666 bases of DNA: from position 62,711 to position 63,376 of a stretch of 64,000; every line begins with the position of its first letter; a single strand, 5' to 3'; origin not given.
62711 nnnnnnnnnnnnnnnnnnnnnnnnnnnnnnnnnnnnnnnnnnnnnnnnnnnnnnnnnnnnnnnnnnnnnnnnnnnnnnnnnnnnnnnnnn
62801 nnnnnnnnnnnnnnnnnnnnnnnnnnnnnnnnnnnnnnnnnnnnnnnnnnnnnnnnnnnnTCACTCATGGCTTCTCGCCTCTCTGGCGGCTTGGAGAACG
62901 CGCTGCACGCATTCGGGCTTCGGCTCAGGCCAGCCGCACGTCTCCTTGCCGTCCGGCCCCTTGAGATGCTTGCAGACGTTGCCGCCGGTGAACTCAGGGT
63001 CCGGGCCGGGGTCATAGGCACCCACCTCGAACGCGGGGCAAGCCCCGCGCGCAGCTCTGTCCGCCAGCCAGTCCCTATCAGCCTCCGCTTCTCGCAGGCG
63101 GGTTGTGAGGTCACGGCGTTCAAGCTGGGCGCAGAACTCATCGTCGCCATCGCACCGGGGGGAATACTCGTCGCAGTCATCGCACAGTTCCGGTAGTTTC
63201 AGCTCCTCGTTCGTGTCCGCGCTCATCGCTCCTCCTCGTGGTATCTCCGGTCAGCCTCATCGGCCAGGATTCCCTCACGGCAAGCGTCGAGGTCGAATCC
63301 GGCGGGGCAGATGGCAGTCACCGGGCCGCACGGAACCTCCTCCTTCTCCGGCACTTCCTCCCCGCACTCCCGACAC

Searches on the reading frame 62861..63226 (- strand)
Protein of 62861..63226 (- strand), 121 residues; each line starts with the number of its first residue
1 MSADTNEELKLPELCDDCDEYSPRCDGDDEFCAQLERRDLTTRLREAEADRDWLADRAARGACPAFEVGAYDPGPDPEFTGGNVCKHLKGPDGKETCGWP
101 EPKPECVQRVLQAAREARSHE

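Call 98: find_encoding_contigs(protein=window:62861-63226:-, flank=10000, max_places=4)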
Protein window:62861-63226:- (121 aa): 4 contigs read that carry it; 2 places shown.
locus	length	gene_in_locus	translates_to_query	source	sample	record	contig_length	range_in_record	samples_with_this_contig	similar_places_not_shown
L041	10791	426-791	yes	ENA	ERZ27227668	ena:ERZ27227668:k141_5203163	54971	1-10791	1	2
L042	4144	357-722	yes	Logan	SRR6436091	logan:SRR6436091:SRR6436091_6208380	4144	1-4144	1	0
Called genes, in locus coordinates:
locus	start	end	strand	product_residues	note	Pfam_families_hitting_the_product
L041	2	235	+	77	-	?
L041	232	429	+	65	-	-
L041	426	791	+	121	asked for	-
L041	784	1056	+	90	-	-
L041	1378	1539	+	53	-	-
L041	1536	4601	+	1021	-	PF02811:PHP, PF07733:DNA_pol3_alpha, PF17657:DNA_pol3_finger, PF14579:HHH_6 (faint)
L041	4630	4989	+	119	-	-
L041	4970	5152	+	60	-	-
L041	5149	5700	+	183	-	PF01966:HD (weak)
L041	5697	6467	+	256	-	PF00535:Glycos_transf_2, PF13641:Glyco_tranf_2_3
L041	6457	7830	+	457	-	PF00535:Glycos_transf_2, PF13489:Methyltransf_23, PF08241:Methyltransf_11 (weak), PF13649:Methyltransf_25 (faint)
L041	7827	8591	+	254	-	PF00535:Glycos_transf_2 (weak)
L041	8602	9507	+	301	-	PF01073:3Beta_HSD, PF01370:Epimerase, PF04321:RmlD_sub_bind, PF16363:GDP_Man_Dehyd, PF02719:Polysacc_synt_2 (weak), PF07993:NAD_binding_4 (weak)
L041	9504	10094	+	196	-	-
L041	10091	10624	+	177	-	PF13489:Methyltransf_23 (weak)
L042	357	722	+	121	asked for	-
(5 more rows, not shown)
